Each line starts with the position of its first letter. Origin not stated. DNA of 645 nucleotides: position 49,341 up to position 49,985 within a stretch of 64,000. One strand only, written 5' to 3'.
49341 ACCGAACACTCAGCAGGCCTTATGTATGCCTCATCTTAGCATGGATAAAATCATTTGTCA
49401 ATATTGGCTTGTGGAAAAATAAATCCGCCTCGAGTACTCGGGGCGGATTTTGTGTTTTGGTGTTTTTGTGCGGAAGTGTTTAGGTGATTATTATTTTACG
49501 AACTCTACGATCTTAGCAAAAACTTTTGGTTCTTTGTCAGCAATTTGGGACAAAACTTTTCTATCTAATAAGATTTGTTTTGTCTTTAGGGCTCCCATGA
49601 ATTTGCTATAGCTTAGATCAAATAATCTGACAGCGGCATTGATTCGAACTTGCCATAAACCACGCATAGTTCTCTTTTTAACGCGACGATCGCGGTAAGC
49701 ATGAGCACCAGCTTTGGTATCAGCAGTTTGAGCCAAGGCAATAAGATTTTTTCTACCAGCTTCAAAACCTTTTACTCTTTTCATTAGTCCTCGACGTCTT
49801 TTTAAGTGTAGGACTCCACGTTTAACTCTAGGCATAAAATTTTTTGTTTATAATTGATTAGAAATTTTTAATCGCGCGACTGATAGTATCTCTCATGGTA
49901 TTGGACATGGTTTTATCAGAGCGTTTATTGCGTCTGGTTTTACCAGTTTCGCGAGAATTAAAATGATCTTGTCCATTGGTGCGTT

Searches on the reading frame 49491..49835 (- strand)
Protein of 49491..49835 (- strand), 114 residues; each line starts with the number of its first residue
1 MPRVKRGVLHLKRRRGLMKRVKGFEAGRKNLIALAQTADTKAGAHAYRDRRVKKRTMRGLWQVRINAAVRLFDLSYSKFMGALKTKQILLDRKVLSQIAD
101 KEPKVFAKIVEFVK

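Call 11: search_protein_families(library=pfam, proteins=[window:49491-49835:-], max_evalue=0.001)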
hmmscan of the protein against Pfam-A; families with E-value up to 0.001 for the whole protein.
window:49491-49835:- (114 aa): 1 family
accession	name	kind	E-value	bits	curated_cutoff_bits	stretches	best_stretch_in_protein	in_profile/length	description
PF00453.23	Ribosomal_L20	-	3.4e-33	114.4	30.8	1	3-109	1-107/107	Ribosomal protein L20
